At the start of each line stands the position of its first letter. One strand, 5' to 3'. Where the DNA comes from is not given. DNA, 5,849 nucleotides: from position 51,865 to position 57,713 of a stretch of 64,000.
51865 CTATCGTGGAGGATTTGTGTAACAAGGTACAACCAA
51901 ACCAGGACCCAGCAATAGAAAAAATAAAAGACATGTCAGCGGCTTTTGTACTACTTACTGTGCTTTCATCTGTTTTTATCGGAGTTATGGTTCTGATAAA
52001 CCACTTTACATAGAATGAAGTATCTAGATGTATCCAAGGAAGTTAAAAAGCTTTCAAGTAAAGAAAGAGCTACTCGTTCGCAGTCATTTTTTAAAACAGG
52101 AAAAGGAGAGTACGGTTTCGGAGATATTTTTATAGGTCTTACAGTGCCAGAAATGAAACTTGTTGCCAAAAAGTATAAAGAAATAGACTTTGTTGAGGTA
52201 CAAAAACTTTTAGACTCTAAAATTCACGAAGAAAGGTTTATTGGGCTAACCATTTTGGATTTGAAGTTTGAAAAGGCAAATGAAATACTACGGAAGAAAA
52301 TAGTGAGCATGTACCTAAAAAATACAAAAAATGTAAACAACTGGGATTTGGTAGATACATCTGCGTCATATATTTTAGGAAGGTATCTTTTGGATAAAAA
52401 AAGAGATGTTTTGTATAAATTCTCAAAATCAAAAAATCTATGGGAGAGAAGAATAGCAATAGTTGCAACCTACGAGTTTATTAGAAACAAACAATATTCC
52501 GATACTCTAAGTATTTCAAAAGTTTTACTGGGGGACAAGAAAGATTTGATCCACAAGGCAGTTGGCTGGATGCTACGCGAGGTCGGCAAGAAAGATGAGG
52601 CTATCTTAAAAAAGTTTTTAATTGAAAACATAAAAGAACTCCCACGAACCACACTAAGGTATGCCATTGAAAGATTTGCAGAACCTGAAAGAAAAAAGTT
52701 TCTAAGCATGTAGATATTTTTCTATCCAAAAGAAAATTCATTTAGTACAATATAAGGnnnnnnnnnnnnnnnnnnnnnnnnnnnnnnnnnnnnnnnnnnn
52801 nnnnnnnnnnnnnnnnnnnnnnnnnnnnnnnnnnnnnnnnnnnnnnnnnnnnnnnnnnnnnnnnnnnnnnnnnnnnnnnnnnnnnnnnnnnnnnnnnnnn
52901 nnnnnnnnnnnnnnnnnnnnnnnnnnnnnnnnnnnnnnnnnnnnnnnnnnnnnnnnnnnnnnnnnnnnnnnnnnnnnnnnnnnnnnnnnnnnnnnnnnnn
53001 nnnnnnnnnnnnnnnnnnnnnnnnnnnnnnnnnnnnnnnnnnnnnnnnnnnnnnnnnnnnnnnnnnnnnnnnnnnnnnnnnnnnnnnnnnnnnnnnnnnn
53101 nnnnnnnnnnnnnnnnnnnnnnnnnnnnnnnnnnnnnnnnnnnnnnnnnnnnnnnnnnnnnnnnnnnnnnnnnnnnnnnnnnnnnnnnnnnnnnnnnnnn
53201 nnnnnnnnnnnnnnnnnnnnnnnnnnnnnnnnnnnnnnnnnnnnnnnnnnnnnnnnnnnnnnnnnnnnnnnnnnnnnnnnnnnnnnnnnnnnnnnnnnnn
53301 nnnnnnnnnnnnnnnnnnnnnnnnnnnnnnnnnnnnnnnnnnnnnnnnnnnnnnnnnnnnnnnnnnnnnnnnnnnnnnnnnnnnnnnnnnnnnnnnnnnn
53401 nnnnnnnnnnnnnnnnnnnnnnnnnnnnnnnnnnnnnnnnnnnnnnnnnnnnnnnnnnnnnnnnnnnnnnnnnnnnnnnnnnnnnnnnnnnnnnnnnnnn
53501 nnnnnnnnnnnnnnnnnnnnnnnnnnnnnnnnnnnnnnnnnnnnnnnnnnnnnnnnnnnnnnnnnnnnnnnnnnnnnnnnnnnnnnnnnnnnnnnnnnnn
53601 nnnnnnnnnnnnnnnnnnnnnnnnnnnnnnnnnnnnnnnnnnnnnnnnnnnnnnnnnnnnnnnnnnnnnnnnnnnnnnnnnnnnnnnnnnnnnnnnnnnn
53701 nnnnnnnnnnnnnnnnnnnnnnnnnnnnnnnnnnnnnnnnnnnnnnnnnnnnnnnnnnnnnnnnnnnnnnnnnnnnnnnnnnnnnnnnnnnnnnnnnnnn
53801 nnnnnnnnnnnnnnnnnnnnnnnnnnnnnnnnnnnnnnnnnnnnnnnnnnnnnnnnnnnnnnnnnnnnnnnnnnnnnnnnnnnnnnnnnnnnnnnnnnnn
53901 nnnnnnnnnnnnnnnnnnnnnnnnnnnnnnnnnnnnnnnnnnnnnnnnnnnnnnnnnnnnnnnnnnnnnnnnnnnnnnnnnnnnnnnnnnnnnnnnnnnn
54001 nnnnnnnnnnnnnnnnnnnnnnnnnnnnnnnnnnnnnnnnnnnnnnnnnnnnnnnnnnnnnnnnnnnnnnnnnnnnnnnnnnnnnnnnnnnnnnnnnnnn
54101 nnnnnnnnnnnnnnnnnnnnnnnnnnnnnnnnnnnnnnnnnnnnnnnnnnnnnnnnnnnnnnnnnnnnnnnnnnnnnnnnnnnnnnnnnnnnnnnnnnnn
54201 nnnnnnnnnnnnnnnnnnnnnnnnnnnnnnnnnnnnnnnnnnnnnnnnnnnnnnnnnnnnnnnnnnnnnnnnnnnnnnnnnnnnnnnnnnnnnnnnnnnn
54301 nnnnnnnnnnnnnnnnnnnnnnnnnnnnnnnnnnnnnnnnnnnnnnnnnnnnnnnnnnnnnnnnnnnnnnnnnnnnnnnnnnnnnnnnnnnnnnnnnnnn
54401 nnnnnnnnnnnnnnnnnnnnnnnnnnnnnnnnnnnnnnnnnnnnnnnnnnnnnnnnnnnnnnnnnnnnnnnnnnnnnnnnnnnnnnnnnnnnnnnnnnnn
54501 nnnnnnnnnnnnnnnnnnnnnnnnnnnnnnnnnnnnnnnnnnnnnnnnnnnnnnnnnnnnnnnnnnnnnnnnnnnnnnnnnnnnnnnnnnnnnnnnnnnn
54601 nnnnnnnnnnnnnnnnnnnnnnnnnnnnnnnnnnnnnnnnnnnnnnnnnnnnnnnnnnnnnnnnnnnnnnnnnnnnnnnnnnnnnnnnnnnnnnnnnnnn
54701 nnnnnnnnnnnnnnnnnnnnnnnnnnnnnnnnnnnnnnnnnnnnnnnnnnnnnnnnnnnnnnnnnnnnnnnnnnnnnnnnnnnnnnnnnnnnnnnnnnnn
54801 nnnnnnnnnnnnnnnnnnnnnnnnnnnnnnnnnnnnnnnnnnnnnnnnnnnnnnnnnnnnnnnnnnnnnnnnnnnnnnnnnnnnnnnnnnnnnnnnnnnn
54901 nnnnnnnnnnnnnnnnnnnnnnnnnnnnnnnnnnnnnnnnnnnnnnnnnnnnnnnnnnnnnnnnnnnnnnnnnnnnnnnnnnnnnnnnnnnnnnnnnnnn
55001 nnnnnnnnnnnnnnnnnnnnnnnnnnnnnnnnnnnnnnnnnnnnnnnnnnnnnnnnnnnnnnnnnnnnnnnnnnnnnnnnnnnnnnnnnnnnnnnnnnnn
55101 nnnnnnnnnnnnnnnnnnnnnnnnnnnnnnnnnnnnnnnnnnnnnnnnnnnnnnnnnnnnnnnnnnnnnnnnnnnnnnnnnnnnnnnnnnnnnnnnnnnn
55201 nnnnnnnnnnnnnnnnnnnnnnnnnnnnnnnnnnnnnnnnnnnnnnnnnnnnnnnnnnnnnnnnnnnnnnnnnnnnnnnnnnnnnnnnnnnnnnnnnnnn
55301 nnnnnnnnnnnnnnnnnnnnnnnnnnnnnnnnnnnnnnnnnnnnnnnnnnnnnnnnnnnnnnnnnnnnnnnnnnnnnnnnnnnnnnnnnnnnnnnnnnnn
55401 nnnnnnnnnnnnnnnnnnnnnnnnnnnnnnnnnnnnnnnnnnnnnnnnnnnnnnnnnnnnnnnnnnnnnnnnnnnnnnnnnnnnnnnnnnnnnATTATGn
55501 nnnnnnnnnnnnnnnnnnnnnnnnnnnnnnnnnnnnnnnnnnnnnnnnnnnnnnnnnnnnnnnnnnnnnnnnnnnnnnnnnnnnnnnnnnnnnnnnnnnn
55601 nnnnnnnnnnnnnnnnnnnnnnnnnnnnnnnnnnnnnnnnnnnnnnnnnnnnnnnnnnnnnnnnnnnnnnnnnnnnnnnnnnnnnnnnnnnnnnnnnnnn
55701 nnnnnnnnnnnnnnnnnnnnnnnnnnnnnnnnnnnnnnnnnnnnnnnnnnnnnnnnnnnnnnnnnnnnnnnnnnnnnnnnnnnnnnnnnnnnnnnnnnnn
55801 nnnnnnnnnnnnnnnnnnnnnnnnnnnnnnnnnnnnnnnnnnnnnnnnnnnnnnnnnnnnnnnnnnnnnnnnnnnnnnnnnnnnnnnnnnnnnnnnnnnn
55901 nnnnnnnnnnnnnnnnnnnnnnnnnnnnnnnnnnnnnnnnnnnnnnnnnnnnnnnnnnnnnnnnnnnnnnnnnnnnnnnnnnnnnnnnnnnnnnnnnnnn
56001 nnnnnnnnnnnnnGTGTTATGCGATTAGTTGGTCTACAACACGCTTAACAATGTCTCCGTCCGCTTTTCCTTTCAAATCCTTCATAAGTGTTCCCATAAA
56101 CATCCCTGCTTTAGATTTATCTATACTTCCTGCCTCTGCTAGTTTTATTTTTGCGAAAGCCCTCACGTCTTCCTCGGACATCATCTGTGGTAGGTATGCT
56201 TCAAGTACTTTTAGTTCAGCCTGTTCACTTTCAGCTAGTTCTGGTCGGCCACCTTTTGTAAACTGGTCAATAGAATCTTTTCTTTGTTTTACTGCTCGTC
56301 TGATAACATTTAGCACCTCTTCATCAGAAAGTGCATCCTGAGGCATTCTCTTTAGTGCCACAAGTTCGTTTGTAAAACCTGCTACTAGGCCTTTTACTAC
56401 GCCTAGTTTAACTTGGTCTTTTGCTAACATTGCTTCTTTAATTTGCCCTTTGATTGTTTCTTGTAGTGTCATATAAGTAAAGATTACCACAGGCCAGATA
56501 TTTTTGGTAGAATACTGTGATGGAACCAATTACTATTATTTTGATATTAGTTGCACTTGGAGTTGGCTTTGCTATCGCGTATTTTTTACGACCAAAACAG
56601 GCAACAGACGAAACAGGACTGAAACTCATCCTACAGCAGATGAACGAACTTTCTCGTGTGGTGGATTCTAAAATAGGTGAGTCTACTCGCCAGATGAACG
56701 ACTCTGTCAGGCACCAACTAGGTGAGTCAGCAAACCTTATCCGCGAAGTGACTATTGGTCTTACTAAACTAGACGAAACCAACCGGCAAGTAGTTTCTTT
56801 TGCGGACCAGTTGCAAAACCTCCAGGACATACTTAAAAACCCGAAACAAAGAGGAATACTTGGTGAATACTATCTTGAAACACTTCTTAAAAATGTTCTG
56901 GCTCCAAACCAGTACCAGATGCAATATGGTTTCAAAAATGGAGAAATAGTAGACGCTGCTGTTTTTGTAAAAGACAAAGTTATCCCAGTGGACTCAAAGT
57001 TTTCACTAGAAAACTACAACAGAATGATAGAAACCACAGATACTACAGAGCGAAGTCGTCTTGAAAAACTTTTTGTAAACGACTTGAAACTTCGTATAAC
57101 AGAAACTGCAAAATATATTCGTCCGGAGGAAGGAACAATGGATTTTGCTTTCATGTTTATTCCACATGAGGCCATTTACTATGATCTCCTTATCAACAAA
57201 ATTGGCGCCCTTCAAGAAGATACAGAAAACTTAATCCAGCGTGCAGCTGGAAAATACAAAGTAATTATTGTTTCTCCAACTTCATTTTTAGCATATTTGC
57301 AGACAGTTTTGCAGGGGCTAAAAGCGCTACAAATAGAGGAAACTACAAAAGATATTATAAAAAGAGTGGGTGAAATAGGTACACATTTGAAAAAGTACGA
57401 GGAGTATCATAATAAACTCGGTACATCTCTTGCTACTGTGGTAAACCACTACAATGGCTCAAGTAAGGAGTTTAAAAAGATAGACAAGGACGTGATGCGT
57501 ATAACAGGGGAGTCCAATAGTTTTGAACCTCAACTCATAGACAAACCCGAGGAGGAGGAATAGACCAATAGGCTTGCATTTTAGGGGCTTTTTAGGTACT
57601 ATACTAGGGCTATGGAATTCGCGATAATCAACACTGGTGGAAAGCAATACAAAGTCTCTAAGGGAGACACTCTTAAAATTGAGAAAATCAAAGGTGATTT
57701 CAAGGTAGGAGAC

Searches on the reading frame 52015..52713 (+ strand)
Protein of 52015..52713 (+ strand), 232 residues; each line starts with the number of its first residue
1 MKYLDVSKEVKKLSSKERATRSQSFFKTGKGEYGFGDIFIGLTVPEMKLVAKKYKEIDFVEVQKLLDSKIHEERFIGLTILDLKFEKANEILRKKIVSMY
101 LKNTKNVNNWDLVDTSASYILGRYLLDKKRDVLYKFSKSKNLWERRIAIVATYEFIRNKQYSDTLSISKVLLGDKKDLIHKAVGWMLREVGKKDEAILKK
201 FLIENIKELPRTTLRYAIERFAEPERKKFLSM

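Call 92: search_protein_families(library=pfam, proteins=[window:52015-52713:+], max_evalue=0.00001)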
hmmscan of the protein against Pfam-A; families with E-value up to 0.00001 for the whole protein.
window:52015-52713:+ (232 aa): 1 family
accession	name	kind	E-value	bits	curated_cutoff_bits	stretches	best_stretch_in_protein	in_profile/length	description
PF08713.17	DNA_alkylation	-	8.3e-59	199.3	21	1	7-221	2-213/213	DNA alkylation repair enzyme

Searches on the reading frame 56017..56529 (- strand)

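Call 95: search_protein_families(library=pfam, proteins=[window:56017-56529:-], max_evalue=0.00001)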
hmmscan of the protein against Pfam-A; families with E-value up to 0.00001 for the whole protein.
window:56017-56529:- (170 aa): 1 family
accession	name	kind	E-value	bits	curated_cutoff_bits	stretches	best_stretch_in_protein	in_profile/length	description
PF09424.15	YqeY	-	1.9e-37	129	27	1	24-168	2-142/143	Yqey-like protein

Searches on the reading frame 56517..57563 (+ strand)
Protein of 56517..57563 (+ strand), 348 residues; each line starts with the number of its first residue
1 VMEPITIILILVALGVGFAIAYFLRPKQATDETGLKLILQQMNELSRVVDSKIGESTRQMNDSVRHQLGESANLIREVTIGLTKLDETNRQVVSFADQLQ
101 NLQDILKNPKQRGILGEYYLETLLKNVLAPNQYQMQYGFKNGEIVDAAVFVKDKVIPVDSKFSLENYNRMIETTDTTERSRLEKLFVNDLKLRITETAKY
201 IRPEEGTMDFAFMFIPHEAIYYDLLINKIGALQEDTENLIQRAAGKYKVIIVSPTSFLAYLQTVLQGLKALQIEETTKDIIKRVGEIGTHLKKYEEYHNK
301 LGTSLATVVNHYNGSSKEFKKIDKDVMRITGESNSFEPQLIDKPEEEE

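Call 95: search_protein_families(library=pfam, proteins=[window:56517-57563:+], max_evalue=0.00001)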
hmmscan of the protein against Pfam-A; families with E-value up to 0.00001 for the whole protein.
window:56517-57563:+ (348 aa): 1 family
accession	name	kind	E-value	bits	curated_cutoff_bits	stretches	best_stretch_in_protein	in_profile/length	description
PF02646.22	RmuC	-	2.5e-50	171.7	26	1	41-324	2-272/291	RmuC family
